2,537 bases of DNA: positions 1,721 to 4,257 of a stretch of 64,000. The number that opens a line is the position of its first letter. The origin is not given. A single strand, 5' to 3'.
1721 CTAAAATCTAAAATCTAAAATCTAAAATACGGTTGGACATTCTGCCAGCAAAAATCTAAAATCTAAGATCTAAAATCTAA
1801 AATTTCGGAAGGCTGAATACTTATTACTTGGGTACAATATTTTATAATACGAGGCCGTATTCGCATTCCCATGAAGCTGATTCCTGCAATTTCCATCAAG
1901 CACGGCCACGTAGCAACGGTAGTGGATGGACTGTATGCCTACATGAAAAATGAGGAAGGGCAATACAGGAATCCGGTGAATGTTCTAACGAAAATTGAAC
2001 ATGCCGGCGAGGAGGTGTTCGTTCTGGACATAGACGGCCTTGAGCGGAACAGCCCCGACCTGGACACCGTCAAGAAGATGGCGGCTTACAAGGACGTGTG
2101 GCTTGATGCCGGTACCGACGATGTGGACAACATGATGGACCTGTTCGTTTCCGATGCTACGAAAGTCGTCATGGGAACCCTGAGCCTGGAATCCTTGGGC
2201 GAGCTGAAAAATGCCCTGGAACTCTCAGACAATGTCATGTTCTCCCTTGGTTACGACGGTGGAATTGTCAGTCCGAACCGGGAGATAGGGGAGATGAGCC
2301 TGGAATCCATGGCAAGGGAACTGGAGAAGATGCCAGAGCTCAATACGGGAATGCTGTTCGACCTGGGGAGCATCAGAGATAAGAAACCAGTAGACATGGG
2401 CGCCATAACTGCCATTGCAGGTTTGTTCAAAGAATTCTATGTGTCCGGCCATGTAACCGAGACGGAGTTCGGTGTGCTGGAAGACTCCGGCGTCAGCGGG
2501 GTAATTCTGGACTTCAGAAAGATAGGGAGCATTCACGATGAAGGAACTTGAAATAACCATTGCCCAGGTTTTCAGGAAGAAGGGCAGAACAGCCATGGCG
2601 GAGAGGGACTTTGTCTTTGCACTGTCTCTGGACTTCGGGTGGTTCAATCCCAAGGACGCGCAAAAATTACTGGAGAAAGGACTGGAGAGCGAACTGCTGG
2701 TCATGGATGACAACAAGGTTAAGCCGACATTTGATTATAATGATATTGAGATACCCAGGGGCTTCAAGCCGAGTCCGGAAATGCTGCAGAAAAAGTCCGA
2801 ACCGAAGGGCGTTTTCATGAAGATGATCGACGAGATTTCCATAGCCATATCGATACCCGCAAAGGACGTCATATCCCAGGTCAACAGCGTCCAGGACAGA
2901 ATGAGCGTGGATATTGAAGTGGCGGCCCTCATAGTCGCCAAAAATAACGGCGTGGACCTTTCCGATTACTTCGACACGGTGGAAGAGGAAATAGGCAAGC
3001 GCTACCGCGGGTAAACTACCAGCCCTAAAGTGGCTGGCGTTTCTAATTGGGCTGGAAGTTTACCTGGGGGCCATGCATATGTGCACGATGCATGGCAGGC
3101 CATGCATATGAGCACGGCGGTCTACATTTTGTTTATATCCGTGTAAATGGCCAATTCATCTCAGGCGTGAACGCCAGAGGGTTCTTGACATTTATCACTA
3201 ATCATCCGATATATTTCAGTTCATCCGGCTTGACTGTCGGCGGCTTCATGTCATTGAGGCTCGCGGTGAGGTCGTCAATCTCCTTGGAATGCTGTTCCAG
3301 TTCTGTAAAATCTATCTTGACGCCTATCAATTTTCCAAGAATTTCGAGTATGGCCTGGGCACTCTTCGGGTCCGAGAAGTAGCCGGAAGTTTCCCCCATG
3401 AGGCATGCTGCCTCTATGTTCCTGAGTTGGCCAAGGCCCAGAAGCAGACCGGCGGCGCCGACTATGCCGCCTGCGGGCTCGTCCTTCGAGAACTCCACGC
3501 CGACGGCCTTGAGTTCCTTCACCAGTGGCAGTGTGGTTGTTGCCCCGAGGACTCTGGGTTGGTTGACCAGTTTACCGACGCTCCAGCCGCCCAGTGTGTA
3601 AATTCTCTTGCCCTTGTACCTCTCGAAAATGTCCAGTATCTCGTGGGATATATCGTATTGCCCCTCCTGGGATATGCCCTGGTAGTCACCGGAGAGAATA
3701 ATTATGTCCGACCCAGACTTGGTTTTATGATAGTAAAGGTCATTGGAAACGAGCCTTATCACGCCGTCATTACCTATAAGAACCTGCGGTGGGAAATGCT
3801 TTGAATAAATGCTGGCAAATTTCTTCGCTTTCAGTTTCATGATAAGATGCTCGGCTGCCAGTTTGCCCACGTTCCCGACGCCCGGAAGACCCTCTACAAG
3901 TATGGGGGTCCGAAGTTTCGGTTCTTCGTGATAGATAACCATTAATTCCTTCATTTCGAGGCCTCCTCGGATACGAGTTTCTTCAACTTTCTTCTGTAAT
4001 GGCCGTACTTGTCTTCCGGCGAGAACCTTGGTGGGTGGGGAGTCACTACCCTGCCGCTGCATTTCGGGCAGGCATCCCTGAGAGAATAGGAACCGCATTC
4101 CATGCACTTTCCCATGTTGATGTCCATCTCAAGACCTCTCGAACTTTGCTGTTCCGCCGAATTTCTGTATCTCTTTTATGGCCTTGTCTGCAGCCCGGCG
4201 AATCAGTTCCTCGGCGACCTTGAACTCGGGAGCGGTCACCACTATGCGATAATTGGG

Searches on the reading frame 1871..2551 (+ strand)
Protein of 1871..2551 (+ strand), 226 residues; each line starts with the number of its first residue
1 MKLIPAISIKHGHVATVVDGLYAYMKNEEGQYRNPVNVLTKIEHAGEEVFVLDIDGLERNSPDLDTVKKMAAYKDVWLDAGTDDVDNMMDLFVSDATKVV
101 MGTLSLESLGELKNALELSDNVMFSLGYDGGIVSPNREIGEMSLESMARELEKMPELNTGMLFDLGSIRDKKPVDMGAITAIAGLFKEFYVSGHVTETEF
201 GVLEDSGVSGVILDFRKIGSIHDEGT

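Call 53: search_protein_families(library=pfam, proteins=[window:1871-2551:+], max_evalue=0.01)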
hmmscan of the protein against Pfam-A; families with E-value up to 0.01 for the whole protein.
window:1871-2551:+ (226 aa): 1 family
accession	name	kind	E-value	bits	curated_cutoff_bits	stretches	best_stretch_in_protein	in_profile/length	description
PF00977.27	His_biosynth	-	4.8e-13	49.5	23.6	1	3-154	2-158/228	Histidine biosynthesis protein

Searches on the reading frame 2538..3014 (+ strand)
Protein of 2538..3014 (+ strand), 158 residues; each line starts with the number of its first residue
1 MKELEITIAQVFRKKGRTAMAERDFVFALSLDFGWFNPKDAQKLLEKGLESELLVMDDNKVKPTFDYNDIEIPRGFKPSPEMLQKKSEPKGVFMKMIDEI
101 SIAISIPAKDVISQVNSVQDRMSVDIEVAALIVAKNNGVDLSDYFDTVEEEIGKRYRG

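Call 53: search_protein_families(library=pfam, proteins=[window:2538-3014:+], max_evalue=0.01)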
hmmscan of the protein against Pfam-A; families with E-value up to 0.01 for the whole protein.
window:2538-3014:+ (158 aa): 1 family
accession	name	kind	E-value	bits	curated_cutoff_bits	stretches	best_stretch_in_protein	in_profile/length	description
PF09999.14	DUF2240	-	3e-39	134.4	22.3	1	3-147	1-143/144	Uncharacterized protein conserved in archaea (DUF2240)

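Call 77: find_homologous_proteins(query=window:2538-3014:+, max_evalue=1e-15)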
Query window:2538-3014:+ (158 aa): 26 proteins with E <= 1e-15 among 50 candidates.
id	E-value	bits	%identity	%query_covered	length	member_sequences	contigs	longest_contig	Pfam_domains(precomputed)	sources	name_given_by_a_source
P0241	7.4e-81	287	100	85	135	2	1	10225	PF09999.15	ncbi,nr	ncbi:MAG: DUF2240 family protein, partial [Candidatus Thermoplasmatota archaeon]|nr:DUF2240 family p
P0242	7.4e-65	235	66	99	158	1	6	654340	PF09999.15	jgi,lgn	jgi:hypothetical protein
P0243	8.9e-65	235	66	99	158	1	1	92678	PF09999.15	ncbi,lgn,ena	-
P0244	9.6e-65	235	68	99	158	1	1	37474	PF09999.15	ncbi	ncbi:MAG: DUF2240 family protein [Thermoplasmata archaeon]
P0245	4.7e-64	233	64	99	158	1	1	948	PF09999.15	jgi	jgi:hypothetical protein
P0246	9.7e-63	228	66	99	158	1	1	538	PF09999.15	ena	-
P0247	1.2e-62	228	68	99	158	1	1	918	PF09999.15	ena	-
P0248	1.4e-62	228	67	99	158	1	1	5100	PF09999.15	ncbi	-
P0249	5.0e-62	226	65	99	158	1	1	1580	PF09999.15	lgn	-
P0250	8.6e-61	222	64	99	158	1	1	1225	PF09999.15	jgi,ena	-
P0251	1.3e-60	222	65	99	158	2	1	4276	PF09999.15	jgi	jgi:hypothetical protein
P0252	9.6e-60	219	63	99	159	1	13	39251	PF09999.15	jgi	jgi:hypothetical protein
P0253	9.1e-59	216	61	99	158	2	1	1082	PF09999.15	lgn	-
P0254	1.8e-58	215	62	99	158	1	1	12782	PF09999.15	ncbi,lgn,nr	ncbi:MAG: DUF2240 family protein [Thermoplasmata archaeon]|nr:DUF2240 family protein [Thermoplasmata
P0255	2.3e-58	214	61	99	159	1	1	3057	PF09999.15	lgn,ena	-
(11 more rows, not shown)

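Call 78: find_encoding_contigs(protein=P0243, flank=1500, max_places=2)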
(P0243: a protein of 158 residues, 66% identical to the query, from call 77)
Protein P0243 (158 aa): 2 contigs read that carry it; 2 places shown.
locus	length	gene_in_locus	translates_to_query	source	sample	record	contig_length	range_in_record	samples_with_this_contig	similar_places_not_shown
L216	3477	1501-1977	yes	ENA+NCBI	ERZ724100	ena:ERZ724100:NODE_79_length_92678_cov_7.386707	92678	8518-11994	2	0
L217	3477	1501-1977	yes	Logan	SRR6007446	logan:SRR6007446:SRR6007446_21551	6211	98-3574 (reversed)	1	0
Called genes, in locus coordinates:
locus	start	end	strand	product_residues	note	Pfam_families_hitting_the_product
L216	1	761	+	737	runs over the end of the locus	-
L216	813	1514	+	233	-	PF00977:His_biosynth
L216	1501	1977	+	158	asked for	PF09999:DUF2240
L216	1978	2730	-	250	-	PF09754:PAC2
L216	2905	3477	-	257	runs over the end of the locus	PF00575:S1, PF07541:EIF_2_alpha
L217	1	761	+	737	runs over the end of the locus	-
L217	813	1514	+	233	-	PF00977:His_biosynth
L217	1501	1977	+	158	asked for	PF09999:DUF2240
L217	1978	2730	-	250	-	PF09754:PAC2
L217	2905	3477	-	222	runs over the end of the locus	?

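Call 79: find_encoding_contigs(protein=P0244, flank=1500, max_places=2)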
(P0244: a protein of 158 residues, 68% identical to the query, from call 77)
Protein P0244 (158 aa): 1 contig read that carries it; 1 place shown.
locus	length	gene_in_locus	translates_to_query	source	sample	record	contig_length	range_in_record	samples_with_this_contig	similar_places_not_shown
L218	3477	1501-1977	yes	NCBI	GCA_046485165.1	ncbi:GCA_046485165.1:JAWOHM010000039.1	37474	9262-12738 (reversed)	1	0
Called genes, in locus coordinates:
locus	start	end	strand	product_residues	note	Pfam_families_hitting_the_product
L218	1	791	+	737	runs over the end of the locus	-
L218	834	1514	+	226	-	PF00977:His_biosynth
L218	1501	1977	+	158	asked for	PF09999:DUF2240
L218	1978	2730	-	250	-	PF09754:PAC2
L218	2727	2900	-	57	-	PF04135:Nop10p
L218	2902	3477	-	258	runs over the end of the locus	PF00575:S1, PF07541:EIF_2_alpha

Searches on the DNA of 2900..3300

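Call 42: search_rna_families(source=window, start=2900, end=3300, threshold=evalue, max_evalue=10)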
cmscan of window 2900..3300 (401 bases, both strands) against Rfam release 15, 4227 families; matches with E-value up to 10: 4.
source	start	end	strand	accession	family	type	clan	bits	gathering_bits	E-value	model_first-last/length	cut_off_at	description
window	2997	3075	+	RF00953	mir-1497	Gene; miRNA;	-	19.7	80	0.09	1-74/74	no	mir-1497 microRNA precursor family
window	3005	3069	+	RF00891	mir-671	Gene; miRNA;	-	17.5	65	2.8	1-84/84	no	mir-671 microRNA precursor family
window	2981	3161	+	RF02723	sno_ZL1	Gene; snRNA; snoRNA; CD-box;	-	16.8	64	0.068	1-196/196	no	Small nucleolar RNA ZL1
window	2995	3082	-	RF03465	MIR9666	Gene; miRNA;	-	13.3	88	9.8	1-98/98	no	MIR9666 microRNA precursor family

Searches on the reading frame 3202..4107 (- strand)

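Call 53: search_protein_families(library=pfam, proteins=[window:3202-4107:-], max_evalue=0.01)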
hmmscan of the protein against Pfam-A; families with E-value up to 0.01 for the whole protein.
window:3202-4107:- (301 aa): 1 family
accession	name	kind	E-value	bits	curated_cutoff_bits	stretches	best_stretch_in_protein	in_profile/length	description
PF09754.15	PAC2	-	1.5e-55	188.8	25.8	1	70-279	1-209/215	PAC2 family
